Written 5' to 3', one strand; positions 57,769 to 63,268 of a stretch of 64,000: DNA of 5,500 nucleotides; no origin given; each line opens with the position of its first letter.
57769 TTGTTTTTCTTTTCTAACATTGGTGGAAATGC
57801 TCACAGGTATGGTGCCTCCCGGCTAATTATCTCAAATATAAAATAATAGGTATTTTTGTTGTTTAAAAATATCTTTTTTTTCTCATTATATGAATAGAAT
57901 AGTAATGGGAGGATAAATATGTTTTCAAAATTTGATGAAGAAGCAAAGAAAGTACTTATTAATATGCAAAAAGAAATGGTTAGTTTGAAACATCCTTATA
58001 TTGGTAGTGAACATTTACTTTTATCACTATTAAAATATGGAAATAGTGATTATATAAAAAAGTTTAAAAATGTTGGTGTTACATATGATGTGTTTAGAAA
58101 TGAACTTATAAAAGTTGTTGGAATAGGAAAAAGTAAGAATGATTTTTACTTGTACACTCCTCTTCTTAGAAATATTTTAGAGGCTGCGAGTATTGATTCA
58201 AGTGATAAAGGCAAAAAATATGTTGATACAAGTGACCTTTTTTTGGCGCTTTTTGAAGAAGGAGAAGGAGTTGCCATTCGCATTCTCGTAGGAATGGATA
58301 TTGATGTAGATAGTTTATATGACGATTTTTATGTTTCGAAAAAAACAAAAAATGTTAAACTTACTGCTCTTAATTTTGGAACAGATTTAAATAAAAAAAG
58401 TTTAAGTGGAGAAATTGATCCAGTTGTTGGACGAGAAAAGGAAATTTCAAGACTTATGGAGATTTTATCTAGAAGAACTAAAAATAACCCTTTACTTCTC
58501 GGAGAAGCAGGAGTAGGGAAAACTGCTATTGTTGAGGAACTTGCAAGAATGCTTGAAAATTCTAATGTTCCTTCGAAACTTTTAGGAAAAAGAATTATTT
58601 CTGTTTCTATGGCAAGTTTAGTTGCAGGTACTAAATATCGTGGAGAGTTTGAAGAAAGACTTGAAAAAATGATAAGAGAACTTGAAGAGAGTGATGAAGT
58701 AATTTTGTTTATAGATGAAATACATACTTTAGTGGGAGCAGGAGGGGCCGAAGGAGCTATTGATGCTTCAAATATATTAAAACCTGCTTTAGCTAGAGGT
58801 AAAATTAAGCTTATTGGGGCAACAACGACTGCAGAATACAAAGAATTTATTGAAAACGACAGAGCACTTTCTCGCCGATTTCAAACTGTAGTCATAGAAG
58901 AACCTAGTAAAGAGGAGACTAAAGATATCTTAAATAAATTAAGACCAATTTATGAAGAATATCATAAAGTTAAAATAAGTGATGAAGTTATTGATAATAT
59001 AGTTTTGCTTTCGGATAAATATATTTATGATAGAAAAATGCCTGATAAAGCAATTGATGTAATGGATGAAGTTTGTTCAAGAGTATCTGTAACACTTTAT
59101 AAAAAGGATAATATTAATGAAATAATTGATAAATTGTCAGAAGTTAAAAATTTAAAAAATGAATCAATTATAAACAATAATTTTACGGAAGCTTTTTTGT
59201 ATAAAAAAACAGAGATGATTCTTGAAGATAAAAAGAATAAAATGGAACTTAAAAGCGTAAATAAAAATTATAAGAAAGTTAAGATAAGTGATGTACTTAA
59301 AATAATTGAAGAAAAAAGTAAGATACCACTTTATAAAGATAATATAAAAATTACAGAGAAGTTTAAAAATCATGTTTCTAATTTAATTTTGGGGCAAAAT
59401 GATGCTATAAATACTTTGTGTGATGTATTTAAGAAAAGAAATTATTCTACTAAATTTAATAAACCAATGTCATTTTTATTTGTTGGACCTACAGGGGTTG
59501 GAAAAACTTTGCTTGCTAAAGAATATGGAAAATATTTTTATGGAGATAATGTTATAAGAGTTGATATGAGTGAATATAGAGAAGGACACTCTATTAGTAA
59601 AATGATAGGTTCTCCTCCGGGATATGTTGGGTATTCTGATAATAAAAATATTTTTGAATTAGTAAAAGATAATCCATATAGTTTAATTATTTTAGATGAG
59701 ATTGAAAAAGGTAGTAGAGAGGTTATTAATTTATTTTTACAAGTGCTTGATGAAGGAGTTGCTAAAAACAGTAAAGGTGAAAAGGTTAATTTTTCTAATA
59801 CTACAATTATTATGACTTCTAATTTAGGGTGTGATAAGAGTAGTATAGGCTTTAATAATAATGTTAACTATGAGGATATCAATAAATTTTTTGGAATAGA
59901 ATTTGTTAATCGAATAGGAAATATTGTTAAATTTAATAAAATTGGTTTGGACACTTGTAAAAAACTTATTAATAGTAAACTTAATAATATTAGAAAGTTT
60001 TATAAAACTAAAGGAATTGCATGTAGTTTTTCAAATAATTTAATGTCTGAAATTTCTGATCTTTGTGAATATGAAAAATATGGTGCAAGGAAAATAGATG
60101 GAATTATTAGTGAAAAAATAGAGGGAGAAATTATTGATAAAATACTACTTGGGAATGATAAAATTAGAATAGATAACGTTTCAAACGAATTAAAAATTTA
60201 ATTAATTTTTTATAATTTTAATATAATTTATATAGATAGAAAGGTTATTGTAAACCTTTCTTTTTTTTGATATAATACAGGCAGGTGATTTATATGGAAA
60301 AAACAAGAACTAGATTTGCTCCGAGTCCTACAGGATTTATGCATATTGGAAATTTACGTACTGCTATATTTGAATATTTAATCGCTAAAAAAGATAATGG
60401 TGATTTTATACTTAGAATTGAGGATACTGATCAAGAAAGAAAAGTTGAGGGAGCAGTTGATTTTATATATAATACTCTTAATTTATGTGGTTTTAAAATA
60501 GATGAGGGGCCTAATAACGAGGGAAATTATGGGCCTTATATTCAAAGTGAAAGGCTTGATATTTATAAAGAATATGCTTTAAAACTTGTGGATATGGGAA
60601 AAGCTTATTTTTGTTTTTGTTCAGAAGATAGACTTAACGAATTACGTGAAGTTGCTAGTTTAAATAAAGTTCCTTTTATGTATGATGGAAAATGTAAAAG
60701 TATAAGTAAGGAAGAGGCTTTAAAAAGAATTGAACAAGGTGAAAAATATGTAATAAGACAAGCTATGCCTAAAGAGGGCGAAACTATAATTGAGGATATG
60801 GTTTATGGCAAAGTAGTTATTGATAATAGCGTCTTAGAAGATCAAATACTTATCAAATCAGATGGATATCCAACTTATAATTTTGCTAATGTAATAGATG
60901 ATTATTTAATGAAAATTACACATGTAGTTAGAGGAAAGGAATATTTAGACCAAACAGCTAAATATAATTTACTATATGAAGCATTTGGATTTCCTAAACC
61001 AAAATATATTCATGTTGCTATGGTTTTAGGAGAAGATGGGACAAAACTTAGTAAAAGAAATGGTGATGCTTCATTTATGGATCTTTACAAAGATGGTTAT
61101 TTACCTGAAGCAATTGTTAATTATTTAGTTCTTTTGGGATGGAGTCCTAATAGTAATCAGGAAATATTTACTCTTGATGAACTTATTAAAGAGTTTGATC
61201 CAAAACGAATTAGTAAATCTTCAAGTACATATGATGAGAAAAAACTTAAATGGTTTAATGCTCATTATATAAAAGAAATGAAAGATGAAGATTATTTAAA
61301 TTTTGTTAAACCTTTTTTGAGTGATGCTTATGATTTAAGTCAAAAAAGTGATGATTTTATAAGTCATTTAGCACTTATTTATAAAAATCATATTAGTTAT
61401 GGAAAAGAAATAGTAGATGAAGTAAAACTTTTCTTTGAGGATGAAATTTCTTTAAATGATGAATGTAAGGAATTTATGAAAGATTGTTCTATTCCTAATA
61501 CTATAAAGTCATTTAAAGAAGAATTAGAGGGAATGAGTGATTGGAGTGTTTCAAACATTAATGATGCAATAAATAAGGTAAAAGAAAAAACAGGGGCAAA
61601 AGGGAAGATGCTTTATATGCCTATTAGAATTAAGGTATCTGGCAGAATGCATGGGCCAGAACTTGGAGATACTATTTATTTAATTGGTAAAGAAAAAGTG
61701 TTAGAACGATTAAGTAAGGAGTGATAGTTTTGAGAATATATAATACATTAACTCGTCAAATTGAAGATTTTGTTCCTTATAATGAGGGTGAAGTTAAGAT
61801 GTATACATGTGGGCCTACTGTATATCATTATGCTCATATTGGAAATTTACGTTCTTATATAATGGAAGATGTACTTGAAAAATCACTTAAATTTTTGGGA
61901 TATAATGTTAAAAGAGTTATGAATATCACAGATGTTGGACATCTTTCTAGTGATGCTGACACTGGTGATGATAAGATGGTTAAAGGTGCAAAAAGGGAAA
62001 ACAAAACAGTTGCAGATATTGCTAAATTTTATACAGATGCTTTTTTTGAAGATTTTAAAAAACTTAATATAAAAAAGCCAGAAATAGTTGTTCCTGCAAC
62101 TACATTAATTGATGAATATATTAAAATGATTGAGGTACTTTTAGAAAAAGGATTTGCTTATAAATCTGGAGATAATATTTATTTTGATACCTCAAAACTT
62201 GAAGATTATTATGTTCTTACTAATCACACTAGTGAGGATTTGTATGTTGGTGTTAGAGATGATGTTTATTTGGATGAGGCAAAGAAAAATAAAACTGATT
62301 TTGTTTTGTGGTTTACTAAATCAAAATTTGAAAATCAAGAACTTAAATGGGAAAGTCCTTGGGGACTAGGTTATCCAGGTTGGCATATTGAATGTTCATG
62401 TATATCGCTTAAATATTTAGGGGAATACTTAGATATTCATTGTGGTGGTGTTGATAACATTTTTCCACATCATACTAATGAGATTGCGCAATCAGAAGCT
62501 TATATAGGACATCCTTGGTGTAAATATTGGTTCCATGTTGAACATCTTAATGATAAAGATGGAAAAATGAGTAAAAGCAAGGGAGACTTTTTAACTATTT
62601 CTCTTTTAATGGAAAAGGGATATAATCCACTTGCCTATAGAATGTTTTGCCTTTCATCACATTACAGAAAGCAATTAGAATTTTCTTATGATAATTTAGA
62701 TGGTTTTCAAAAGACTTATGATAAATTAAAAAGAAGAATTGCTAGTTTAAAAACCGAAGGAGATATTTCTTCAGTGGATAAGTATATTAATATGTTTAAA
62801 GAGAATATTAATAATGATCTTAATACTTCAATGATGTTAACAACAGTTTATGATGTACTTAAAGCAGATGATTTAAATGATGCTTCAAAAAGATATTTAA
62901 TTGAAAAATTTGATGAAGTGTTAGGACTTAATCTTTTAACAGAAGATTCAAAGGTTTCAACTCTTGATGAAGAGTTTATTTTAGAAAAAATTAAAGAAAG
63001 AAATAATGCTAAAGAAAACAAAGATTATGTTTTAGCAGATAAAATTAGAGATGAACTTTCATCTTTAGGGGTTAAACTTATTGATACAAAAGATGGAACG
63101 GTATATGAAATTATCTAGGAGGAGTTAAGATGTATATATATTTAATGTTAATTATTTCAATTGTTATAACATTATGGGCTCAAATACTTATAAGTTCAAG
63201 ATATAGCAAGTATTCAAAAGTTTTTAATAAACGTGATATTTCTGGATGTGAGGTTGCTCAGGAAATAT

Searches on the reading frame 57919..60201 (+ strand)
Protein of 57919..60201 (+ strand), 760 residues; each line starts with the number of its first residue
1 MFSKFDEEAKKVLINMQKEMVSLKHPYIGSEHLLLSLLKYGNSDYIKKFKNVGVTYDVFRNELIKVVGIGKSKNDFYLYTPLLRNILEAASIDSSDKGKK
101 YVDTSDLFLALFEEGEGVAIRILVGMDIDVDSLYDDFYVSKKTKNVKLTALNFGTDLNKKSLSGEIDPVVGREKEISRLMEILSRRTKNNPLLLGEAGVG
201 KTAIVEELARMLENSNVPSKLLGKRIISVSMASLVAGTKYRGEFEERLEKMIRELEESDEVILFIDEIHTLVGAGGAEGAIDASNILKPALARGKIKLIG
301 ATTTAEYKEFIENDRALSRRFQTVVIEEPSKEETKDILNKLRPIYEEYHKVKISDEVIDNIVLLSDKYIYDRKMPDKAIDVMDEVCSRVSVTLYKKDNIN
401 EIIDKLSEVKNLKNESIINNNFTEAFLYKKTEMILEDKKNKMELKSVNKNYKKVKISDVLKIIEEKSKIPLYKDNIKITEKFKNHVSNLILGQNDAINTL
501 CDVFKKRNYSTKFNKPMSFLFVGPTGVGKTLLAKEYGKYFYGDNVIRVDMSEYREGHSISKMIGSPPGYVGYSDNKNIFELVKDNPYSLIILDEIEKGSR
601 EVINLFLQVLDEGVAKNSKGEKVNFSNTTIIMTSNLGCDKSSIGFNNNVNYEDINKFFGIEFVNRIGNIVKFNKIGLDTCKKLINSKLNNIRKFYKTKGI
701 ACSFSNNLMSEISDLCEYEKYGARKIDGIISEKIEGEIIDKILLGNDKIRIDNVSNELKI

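Call 5: search_protein_families(library=pfam, proteins=[window:57919-60201:+], max_evalue=0.01)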
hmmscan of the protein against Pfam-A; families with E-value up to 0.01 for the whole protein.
window:57919-60201:+ (760 aa): 27 families (the best 25 are shown)
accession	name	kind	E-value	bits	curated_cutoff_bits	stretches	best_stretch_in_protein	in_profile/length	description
PF07724.20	AAA_2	-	4.5e-46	157.3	27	1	517-667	4-164/166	AAA domain (Cdc48 subfamily)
PF00004.35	AAA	-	4.9e-27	95.4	21.2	2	192-323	2-125/131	ATPase family associated with various cellular activities (AAA)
PF17871.7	AAA_lid_9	-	1.5e-25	89.5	22.8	1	330-425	1-97/104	AAA lid domain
PF02861.25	Clp_N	-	2.6e-15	56.7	20.7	1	17-68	2-53/53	Clp amino terminal domain, pathogenicity island component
PF07728.20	AAA_5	-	1.5e-14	54.6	22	2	519-636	2-123/139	AAA domain (dynein-related subfamily)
PF13191.12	AAA_16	-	2.8e-14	54.4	32.6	1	169-216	2-52/167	AAA ATPase domain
PF13401.12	AAA_22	-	3e-12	47.4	27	2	187-278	4-102/130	AAA domain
PF00158.32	Sigma54_activat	-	3.4e-11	43.5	20.2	2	511-635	17-142/168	Sigma-54 interaction domain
PF05621.17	TniB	-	3.6e-10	40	22.4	1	175-327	22-185/189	Bacterial TniB protein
PF10431.15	ClpB_D2-small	-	1.4e-08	35.1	21.9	1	679-746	5-72/81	C-terminal, D2-small domain, of ClpB protein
PF12775.13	AAA_7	-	4.3e-08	33.4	25.8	0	177-219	23-64/181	P-loop containing dynein motor region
PF13173.12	AAA_14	-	1.3e-07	32.1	27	0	520-597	6-73/129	AAA domain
PF06414.18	Zeta_toxin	-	1.4e-05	25.1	22.3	1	505-557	6-58/199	Zeta toxin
PF13238.12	AAA_18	-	4.8e-05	24.2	29.4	0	193-266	3-78/128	AAA domain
PF01078.27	Mg_chelatase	-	5e-05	23.2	20.3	0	177-233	12-67/207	Magnesium chelatase, subunit ChlI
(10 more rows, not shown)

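Call 6: search_protein_families(library=ncbifam, proteins=[window:57919-60201:+], max_evalue=0.01)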
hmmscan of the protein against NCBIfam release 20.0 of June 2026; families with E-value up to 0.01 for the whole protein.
window:57919-60201:+ (760 aa): 29 families (the best 25 are shown)
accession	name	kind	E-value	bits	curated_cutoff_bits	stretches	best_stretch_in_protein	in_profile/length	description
TIGR02639.1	ClpA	equivalog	4.8e-182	606.9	993.15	2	6-409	2-432/734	ATP-dependent Clp protease ATP-binding subunit ClpA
TIGR03346.1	chaperone_ClpB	equivalog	1.8e-173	579.1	1232.1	2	7-461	3-469/853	ATP-dependent chaperone ClpB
TIGR03345.1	VI_ClpV1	equivalog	6e-164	547.5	884.95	2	7-452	3-474/852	type VI secretion system ATPase TssH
NF008118.0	PRK10865.1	equivalog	1.5e-140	469.8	1417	2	152-455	163-466/857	ATP-dependent chaperone ClpB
NF033606.1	heat_AAA_ClpK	exception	9e-139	464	1900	1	81-745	187-886/949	heat shock survival AAA family ATPase ClpK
NF008263.0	PRK11034.1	equivalog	1.1e-135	453.4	1350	2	151-392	170-412/758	ATP-dependent Clp protease ATP-binding subunit ClpA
NF033607.0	disagg_AAA_ClpG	exception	8.9e-135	450.8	1900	1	152-747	246-866/932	AAA family protein disaggregase ClpG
NF003745.1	PRK05342.1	equivalog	5.6e-12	45.2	359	2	187-269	108-184/418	ATP-dependent Clp protease ATP-binding subunit ClpX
TIGR03922.1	T7SS_EccA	equivalog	4.6e-10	38.7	466.65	1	187-325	311-446/557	type VII secretion AAA-ATPase EccA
TIGR02928.1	TIGR02928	subfamily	1.9e-08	33.6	181.3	1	166-312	14-183/366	orc1/cdc6 family replication initiation protein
NF001679.0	PRK00440.1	equivalog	5.2e-08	32.3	303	1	479-545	9-68/322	replication factor C small subunit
NF009067.0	PRK12402.1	equivalog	6.9e-08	31.8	317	1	166-255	14-98/340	replication factor C small subunit 2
NF003229.0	PRK04195.1-5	equivalog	1.9e-07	30.2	280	1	475-566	4-93/413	replication factor C large subunit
TIGR01243.1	CDC48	subfamily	4.2e-06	25.4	802.65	1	192-339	216-356/733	CDC48 family AAA ATPase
NF040586.1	FxSxx_TPR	equivalog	3.3e-05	22.5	300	0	170-209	9-46/830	FxSxx-COOH system tetratricopeptide repeat protein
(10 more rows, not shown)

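Call 12: find_encoding_contigs(protein=window:57919-60201:+, flank=6000, max_places=10)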
Protein window:57919-60201:+ (760 aa): 1 contig read that carries it; 1 place shown.
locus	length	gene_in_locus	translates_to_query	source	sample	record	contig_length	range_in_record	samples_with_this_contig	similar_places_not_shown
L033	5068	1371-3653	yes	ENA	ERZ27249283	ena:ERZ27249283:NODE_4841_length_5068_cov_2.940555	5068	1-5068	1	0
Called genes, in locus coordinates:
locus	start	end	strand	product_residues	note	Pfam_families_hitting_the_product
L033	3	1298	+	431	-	?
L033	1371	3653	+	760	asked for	PF02861:Clp_N, PF23569:NBD_SMAX1 (weak), PF13191:AAA_16, PF00004:AAA, PF17871:AAA_lid_9, PF00004:AAA, PF07724:AAA_2, PF10431:ClpB_D2-small, +7 more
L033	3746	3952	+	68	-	PF00749:tRNA-synt_1c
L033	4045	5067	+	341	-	?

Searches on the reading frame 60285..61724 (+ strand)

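Call 5: search_protein_families(library=pfam, proteins=[window:60285-61724:+], max_evalue=0.01)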
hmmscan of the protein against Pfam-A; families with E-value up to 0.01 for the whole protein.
window:60285-61724:+ (479 aa): 3 families
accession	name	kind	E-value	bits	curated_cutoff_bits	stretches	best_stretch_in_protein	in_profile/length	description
PF00749.27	tRNA-synt_1c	-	1.4e-105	353.2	23.4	1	7-323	2-314/314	tRNA synthetases class I (E and Q), catalytic domain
PF19269.4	Anticodon_2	-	3e-24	86.5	23.6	1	342-478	7-139/141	Anticodon binding domain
PF01921.24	tRNA-synt_1f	-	0.0017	17.8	27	0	14-59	31-81/360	tRNA synthetases class I (K)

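Call 6: search_protein_families(library=ncbifam, proteins=[window:60285-61724:+], max_evalue=0.01)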
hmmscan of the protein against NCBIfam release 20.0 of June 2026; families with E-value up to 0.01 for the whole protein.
window:60285-61724:+ (479 aa): 11 families
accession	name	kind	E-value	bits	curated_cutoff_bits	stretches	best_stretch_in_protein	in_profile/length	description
TIGR00464.1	gltX_bact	equivalog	3.2e-168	560.5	289.95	1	6-478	1-465/470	glutamate--tRNA ligase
TIGR03838.1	queuosine_YadB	equivalog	1.9e-61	207.9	276.7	1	8-292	2-263/272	tRNA glutamyl-Q(34) synthetase GluQRS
NF004314.0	PRK05710.1-3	equivalog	4.3e-60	203.6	256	1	6-314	6-292/297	tRNA glutamyl-Q(34) synthetase GluQRS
NF004315.1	PRK05710.1-4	equivalog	8.9e-60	202.4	250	1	9-280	1-273/274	tRNA glutamyl-Q(34) synthetase GluQRS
NF004313.0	PRK05710.1-2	equivalog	2.5e-46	158.2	380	1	5-263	3-250/299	tRNA glutamyl-Q(34) synthetase GluQRS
NF003169.0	PRK04156.1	equivalog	2.8e-43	148.4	516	1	5-250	100-335/567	glutamate--tRNA ligase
NF004312.0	PRK05710.1-1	equivalog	4.2e-40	138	453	1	9-263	16-245/306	tRNA glutamyl-Q(34) synthetase GluQRS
TIGR00463.1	gltX_arch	equivalog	5e-39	134.2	401.75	1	4-257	91-332/560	glutamate--tRNA ligase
TIGR00440.1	glnS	equivalog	8.2e-21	74.4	425.8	1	8-259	2-246/524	glutamine--tRNA ligase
NF011291.0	PRK14703.1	equivalog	2.5e-18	65.7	681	1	5-235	30-253/769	glutamine--tRNA ligase/YqeY domain fusion protein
TIGR00467.1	lysS_arch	equivalog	0.0007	18.2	147.55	0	393-478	430-513/515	lysine--tRNA ligase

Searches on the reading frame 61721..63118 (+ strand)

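Call 5: search_protein_families(library=pfam, proteins=[window:61721-63118:+], max_evalue=0.01)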
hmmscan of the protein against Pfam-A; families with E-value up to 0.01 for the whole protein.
window:61721-63118:+ (465 aa): 5 families
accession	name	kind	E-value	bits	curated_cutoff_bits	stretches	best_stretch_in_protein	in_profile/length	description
PF01406.26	tRNA-synt_1e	-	1.2e-96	324.2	27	1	17-327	2-297/301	tRNA synthetases class I (C) catalytic domain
PF09334.17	tRNA-synt_1g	-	5.6e-08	32.4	20.1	1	37-159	13-126/391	tRNA synthetases class I (M)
PF01921.24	tRNA-synt_1f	-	9e-06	25.3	27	1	276-341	277-340/360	tRNA synthetases class I (K)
PF00750.26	tRNA-synt_1d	-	2.3e-05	24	23.3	1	31-107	28-104/349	tRNA synthetases class I (R), catalytic domain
PF00749.27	tRNA-synt_1c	-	0.00012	21.5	23.4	0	104-149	52-97/314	tRNA synthetases class I (E and Q), catalytic domain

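Call 6: search_protein_families(library=ncbifam, proteins=[window:61721-63118:+], max_evalue=0.01)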
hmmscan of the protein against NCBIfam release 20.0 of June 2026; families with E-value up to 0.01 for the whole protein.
window:61721-63118:+ (465 aa): 10 families
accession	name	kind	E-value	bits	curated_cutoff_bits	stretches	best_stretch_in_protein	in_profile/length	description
NF011108.0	PRK14536.1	equivalog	3.2e-164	547.3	780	2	3-343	2-340/490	cysteine--tRNA ligase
TIGR00435.1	cysS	equivalog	7e-135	450.7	340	1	4-462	1-463/466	cysteine--tRNA ligase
NF011107.0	PRK14534.1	equivalog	1.5e-131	439.8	744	1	3-460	2-476/481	cysteine--tRNA ligase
TIGR03447.1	mycothiol_MshC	equivalog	6.8e-62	209.6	485.1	1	3-402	17-408/411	cysteine--1-D-myo-inosityl 2-amino-2-deoxy-alpha-D-glucopyranoside ligase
TIGR00398.1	metG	equivalog_domain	5.7e-06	25.3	336.35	0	263-325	308-370/530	methionine--tRNA ligase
NF001100.0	PRK00133.1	equivalog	2.8e-05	22.8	587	0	37-118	19-90/676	methionine--tRNA ligase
TIGR00456.1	argS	equivalog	0.00015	20.3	261.65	1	39-104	128-195/569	arginine--tRNA ligase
TIGR00396.1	leuS_bact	equivalog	0.00051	18.3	548.4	0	278-386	601-710/843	leucine--tRNA ligase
NF008957.0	PRK12300.1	subfamily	0.00059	17.9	677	0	281-357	625-704/946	leucine--tRNA ligase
NF009687.0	PRK13208.1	equivalog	0.00091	17.5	738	0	264-338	516-589/801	valine--tRNA ligase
